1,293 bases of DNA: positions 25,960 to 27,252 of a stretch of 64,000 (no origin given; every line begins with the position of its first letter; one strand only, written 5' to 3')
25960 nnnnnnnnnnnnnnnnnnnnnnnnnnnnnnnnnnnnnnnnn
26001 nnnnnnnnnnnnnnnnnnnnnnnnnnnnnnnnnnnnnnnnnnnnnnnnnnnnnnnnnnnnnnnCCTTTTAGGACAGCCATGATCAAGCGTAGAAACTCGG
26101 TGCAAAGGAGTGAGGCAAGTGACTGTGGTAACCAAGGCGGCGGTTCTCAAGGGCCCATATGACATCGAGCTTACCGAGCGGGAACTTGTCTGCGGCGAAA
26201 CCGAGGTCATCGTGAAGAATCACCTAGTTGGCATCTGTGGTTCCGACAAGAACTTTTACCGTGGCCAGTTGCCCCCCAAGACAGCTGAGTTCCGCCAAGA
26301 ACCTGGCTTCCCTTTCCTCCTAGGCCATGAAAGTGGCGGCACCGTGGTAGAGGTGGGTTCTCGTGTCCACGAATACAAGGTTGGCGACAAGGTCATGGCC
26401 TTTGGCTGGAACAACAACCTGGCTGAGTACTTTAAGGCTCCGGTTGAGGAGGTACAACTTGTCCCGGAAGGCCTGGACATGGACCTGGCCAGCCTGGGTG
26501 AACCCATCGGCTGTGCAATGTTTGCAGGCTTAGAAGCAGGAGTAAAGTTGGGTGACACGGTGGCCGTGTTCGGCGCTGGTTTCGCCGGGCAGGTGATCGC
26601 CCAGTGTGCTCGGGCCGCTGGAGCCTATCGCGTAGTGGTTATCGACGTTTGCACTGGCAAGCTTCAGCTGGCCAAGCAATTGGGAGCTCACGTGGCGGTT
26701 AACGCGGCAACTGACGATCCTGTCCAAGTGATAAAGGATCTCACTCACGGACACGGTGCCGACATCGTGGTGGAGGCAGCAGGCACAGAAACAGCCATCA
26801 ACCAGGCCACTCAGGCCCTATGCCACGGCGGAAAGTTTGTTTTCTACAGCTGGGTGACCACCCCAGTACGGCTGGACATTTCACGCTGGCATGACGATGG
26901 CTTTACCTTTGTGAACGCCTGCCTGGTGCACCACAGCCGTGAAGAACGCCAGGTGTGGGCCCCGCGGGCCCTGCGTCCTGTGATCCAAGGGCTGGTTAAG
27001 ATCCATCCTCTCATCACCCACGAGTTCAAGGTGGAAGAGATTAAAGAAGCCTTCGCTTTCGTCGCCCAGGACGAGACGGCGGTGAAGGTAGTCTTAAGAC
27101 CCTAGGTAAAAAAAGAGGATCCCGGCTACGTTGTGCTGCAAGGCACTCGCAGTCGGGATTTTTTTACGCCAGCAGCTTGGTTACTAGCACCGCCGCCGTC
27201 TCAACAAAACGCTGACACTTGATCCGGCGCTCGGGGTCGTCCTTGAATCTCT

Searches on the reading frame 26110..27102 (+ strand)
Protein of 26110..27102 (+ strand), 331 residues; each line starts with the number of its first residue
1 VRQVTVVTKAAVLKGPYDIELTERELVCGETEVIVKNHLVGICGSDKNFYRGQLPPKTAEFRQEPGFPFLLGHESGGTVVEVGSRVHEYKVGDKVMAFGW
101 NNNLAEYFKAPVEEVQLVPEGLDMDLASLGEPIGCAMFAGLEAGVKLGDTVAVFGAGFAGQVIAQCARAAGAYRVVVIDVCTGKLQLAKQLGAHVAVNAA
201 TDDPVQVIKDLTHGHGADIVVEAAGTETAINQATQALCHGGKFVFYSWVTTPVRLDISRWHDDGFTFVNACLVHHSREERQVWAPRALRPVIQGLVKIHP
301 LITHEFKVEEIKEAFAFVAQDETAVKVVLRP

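Call 7: search_protein_families(library=pfam, proteins=[window:26110-27102:+], max_evalue=0.01)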
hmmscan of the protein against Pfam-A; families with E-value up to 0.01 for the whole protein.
window:26110-27102:+ (331 aa): 6 families
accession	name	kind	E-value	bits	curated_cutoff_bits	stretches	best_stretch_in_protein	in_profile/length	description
PF00107.32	ADH_zinc_N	-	3.2e-24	85.7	31.8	1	160-279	3-120/129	Zinc-binding dehydrogenase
PF08240.17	ADH_N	-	5.2e-15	56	23.5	1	29-97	1-62/104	Alcohol dehydrogenase GroES-like domain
PF13602.12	ADH_zinc_N_2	-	2.4e-08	35.4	27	1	191-329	1-134/134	Zinc-binding dehydrogenase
PF16912.11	Glu_dehyd_C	-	2.2e-07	31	34.9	1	149-329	32-209/211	Glucose dehydrogenase C-terminus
PF03447.22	NAD_binding_3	-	0.00014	23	24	1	155-244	1-86/116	Homoserine dehydrogenase, NAD binding domain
PF03435.24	Sacchrp_dh_NADP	-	0.0038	18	25.1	1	151-227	1-79/129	Saccharopine dehydrogenase NADP binding domain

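Call 8: search_protein_families(library=ncbifam, proteins=[window:26110-27102:+], max_evalue=0.01)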
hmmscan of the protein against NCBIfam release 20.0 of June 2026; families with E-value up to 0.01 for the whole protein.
window:26110-27102:+ (331 aa): 27 families (the best 25 are shown)
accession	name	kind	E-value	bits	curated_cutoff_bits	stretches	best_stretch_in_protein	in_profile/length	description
TIGR00692.1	tdh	equivalog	1.8e-45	155.4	458.35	2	104-329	119-338/340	L-threonine 3-dehydrogenase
NF003808.0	PRK05396.1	equivalog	6.8e-45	153.4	380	2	103-330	120-339/341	L-threonine 3-dehydrogenase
NF041097.1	keto_inos_dh_IolM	equivalog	8.4e-41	139.9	450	2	124-328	181-387/389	scyllo-inosose 3-dehydrogenase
TIGR03451.1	mycoS_dep_FDH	equivalog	3e-32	111.8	512.9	2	127-322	152-350/358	S-(hydroxymethyl)mycothiol dehydrogenase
TIGR03989.1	Rxyl_3153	subfamily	7.9e-32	110.9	440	2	105-317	142-357/370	NDMA-dependent alcohol dehydrogenase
TIGR02824.1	quinone_pig3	subfamily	7.1e-29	100.8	296.8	1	14-330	10-324/325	putative NAD(P)H quinone oxidoreductase, PIG3 family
NF006940.0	PRK09422.1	equivalog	1.6e-25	89.8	344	2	118-279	131-291/338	alcohol dehydrogenase AdhP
NF007375.0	PRK09880.1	equivalog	3e-24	85.4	469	2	119-329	141-341/344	L-idonate 5-dehydrogenase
NF007489.0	PRK10083.1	equivalog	1.1e-22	80.5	376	2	104-329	117-335/339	Zn-dependent oxidoreductase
TIGR01202.1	bchC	equivalog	3.6e-22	78.9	291.25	1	8-329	2-307/308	chlorophyll synthesis pathway protein BchC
TIGR02818.1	adh_III_F_hyde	equivalog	6.1e-22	78.2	543.95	2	134-322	171-360/368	S-(hydroxymethyl)glutathione dehydrogenase/class III alcohol dehydrogenase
NF007642.0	PRK10309.1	equivalog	8e-20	71.3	550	2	104-329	117-344/347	galactitol-1-phosphate 5-dehydrogenase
NF010344.0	PRK13771.1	subfamily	3.1e-19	69.1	349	2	104-330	118-332/334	putative alcohol dehydrogenase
NF041172.1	AcrlCoa_red_Thmprot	equivalog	4.5e-19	68.6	500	2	104-330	118-333/334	acryloyl-CoA reductase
TIGR03366.1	HpnZ_proposed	hypoth_equivalog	2.4e-17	63.1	328.1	2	119-248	126-254/315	putative phosphonate catabolism associated alcohol dehydrogenase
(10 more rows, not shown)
